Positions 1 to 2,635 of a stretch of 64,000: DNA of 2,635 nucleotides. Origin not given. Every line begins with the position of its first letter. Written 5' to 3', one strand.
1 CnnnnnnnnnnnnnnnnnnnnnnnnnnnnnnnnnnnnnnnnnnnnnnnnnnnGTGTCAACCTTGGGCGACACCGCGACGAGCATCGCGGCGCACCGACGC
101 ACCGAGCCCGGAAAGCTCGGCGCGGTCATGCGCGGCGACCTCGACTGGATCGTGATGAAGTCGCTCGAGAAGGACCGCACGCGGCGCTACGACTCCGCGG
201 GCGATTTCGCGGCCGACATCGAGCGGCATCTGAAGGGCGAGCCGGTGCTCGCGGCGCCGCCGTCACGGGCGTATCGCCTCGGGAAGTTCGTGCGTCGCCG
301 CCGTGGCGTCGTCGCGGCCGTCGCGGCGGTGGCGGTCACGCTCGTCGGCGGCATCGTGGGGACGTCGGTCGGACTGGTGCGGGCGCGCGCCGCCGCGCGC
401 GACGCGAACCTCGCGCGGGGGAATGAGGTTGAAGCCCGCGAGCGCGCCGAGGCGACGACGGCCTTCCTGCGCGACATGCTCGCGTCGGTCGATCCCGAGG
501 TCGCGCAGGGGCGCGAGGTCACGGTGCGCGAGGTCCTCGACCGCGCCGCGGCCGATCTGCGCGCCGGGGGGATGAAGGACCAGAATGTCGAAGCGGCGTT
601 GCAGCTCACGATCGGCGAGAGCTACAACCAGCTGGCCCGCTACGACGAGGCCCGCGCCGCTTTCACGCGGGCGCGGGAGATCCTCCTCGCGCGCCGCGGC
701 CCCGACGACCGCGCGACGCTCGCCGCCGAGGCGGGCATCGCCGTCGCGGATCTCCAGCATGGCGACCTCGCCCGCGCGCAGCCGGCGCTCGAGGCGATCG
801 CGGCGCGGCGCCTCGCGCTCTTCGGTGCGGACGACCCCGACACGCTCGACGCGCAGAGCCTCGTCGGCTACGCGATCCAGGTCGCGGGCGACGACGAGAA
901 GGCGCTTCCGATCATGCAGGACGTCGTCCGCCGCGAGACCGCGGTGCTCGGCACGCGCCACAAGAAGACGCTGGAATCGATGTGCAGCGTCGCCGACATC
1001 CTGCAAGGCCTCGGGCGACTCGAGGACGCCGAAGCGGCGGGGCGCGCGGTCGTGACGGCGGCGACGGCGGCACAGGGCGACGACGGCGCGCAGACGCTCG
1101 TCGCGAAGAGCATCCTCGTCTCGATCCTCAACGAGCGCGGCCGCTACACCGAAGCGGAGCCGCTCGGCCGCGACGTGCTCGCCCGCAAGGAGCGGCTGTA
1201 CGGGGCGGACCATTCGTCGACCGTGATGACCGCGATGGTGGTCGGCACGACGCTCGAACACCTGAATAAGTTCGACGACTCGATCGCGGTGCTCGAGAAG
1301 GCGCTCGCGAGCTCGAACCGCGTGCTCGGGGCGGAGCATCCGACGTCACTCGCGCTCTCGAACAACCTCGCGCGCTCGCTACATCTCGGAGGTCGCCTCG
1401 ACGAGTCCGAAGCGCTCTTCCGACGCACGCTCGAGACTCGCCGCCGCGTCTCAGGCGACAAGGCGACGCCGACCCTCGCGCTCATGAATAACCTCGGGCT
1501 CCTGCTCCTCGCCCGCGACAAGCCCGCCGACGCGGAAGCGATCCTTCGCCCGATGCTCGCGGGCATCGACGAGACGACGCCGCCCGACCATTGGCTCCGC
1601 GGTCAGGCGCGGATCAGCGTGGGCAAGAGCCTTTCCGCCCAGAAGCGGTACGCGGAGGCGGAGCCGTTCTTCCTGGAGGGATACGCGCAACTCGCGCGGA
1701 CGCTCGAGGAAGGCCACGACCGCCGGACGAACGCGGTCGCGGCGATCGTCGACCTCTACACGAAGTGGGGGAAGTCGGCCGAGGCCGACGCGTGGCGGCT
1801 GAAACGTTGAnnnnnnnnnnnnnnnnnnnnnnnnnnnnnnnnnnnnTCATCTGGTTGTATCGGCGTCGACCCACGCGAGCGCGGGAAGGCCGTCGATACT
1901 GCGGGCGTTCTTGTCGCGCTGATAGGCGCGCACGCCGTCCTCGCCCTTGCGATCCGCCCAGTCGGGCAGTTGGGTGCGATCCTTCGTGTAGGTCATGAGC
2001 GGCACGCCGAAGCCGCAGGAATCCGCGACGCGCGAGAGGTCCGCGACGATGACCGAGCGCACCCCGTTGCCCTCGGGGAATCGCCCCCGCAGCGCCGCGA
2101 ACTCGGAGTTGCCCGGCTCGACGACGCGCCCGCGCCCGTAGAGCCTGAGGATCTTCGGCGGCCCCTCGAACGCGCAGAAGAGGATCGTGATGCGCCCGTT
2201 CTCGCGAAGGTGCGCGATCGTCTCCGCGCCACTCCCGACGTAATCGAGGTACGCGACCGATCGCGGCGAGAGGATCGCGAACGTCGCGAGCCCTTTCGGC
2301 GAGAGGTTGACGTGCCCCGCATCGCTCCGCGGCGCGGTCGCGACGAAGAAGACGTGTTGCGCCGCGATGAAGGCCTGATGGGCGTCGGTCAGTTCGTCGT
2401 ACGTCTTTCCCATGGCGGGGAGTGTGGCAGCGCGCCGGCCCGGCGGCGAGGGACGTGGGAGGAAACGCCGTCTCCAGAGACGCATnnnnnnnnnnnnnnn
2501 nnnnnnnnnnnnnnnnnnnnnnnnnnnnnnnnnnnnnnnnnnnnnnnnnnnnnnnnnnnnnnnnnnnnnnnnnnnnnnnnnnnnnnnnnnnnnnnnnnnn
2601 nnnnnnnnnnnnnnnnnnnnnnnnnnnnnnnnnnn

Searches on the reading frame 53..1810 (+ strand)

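Call 13: search_protein_families(library=pfam, proteins=[window:53-1810:+], max_evalue=0.001)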
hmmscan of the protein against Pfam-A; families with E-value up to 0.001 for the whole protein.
window:53-1810:+ (585 aa): 9 families
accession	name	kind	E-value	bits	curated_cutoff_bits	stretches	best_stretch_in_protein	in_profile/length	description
PF13424.12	TPR_12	-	3.1e-41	139.9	30.1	5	434-498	4-68/77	Tetratricopeptide repeat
PF13374.12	TPR_10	-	4.7e-37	125.4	27.5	3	349-387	2-40/42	Tetratricopeptide repeat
PF13181.12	TPR_8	-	8.4e-10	38.5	25.7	0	184-207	4-27/34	Tetratricopeptide repeat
PF00515.34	TPR_1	-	2.1e-09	37.2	27.8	0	187-210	7-30/34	Tetratricopeptide repeat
PF07719.23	TPR_2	-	1.2e-08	34.9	27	0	186-210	6-30/34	Tetratricopeptide repeat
PF24885.1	TPR_NPHP3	-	2.4e-07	30.8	100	0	396-497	104-205/239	Nephrocystin-3 TPR domain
PF17874.7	TPR_MalT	-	7.1e-07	29.2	45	1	252-373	26-146/336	MalT-like TPR region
PF13432.12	TPR_16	-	9.4e-07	29.6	32.7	1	404-460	10-58/65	Tetratricopeptide repeat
PF13176.12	TPR_7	-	0.00013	22.3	27.9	0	437-466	3-32/36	Tetratricopeptide repeat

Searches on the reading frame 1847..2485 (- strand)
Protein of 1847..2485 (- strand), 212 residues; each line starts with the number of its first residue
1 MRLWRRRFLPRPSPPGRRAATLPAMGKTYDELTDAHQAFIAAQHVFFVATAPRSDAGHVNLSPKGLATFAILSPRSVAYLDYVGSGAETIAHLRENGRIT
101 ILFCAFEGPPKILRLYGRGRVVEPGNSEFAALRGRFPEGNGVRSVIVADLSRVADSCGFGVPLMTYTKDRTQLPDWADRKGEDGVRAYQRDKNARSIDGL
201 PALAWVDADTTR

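Call 13: search_protein_families(library=pfam, proteins=[window:1847-2485:-], max_evalue=0.001)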
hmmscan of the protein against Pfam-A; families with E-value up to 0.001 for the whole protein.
window:1847-2485:- (212 aa): 1 family
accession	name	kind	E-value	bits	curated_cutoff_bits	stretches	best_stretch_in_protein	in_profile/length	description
PF01243.27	PNPOx_N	-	5.3e-11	43.4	28.1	1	32-153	1-116/120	Pyridoxamine 5'-phosphate oxidase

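Call 58: find_homologous_proteins(query=window:1847-2485:-, max_evalue=1e-20)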
Query window:1847-2485:- (212 aa): 8000 proteins with E <= 1e-20 among 8000 candidates; the best 120 are listed.
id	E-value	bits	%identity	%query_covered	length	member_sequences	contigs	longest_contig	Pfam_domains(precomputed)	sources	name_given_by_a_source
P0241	1.6e-121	422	100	89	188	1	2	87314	PF01243.28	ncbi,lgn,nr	ncbi:MAG: pyridoxamine 5'-phosphate oxidase family protein [Phycisphaerae bacterium]|nr:pyridoxamine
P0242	7.7e-104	364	89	87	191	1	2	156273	PF01243.28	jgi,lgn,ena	jgi:hypothetical protein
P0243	3.0e-78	281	70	85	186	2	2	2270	PF01243.28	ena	-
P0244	1.5e-77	278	69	86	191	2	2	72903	PF01243.28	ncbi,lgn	-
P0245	5.2e-77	277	71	84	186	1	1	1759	PF01243.28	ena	-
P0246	9.6e-77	276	68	86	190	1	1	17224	PF01243.28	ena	-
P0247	3.2e-76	274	67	86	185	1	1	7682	PF01243.28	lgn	-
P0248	5.2e-76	273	67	86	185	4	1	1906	PF01243.28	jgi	jgi:hypothetical protein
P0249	6.0e-76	273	66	86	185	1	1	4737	PF01243.28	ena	-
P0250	6.0e-76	273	68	87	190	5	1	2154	PF01243.28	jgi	-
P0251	1.0e-75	272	66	86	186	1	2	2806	PF01243.28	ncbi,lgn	-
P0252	1.6e-75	272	65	86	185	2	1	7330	PF01243.28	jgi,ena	-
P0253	1.7e-75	272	66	85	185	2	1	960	PF01243.28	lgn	-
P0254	2.1e-75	271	67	85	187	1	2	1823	PF01243.28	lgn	-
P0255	2.3e-75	271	68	84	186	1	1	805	PF01243.28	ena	-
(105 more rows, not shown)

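Call 59: find_encoding_contigs(protein=P0241, flank=10000, max_places=5)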
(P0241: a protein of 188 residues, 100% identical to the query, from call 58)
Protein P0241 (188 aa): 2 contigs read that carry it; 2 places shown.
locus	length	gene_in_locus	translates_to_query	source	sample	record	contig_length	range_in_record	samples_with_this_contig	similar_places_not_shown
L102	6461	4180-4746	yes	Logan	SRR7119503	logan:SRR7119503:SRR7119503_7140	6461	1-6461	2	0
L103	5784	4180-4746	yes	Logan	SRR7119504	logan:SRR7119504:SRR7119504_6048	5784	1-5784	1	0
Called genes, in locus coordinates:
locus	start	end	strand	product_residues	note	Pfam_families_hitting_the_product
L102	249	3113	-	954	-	PF08448:PAS_4, PF08447:PAS_3, PF00989:PAS, PF08448:PAS_4, PF08447:PAS_3, PF13426:PAS_9, PF00989:PAS, PF08447:PAS_3, +6 more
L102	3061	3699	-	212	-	PF05231:MASE1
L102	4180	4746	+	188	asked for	PF01243:PNPOx_N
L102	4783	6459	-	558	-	?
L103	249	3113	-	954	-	PF08448:PAS_4, PF08447:PAS_3, PF00989:PAS, PF08448:PAS_4, PF08447:PAS_3, PF13426:PAS_9, PF00989:PAS, PF08447:PAS_3, +6 more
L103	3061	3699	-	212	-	PF05231:MASE1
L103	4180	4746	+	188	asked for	PF01243:PNPOx_N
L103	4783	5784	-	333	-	?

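Call 60: find_encoding_contigs(protein=P0242, flank=10000, max_places=5)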
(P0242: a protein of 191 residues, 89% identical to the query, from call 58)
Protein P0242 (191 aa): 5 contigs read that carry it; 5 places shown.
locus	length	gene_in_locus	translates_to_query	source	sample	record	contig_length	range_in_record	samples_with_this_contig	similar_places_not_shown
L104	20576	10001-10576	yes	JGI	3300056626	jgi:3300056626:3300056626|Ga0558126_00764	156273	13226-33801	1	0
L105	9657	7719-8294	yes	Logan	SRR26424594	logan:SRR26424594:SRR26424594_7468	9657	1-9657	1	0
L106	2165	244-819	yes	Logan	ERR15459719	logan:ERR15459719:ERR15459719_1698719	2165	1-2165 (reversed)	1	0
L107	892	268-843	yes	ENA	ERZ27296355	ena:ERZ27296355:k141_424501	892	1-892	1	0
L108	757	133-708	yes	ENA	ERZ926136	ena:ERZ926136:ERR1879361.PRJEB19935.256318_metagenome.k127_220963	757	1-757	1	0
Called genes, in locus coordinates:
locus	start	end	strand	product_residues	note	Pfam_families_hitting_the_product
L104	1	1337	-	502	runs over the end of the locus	-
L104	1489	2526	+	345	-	PF01380:SIS, PF00571:CBS (weak)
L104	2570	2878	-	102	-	-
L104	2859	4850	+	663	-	PF00999:Na_H_Exchanger, PF02254:TrkA_N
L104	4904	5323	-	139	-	PF06262:Zincin_1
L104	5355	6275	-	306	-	PF01180:DHO_dh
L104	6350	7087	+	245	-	PF13181:TPR_8 (faint), PF13431:TPR_17 (faint), PF13432:TPR_16 (weak), PF14559:TPR_19 (weak), PF00515:TPR_1 (weak), PF07719:TPR_2 (weak), PF04362:Iron_traffic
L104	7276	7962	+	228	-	-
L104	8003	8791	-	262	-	PF03703:bPH_2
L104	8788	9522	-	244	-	PF03703:bPH_2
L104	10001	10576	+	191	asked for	PF01243:PNPOx_N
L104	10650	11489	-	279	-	-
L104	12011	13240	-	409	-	PF00291:PALP, PF01842:ACT (faint)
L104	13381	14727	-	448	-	PF00289:Biotin_carb_N, PF02222:ATP-grasp, PF02786:CPSase_L_D2, PF08443:RimK (weak), PF07478:Dala_Dala_lig_C, PF02785:Biotin_carb_C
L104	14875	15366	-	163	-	PF00364:Biotin_lipoyl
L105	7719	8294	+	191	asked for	PF01243:PNPOx_N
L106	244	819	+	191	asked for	PF01243:PNPOx_N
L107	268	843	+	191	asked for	PF01243:PNPOx_N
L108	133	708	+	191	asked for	PF01243:PNPOx_N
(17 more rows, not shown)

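Call 72: list_cluster_members(proteins=[P0241, P0242, P0122])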
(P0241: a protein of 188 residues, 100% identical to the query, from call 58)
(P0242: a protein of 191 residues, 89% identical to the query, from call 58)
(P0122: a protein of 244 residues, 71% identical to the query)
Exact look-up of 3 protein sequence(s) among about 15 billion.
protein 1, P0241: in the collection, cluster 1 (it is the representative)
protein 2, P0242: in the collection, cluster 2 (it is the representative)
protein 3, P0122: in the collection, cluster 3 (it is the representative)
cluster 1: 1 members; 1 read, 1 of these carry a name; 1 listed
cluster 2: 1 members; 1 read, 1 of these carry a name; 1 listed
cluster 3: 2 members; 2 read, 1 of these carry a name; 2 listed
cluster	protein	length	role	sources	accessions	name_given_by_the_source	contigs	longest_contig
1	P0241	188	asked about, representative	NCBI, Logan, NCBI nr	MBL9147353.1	MAG: pyridoxamine 5'-phosphate oxidase family protein [Phycisphaerae bacterium] | pyridoxamine 5'-phosphate oxidase family protein [Phycisphaerae bacterium]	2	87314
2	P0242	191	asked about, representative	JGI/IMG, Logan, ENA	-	hypothetical protein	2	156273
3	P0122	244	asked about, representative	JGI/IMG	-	membrane protein YdbS with pleckstrin-like domain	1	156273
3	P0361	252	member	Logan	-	-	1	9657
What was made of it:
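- The window comes from a metagenome-assembled genome (call 72).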
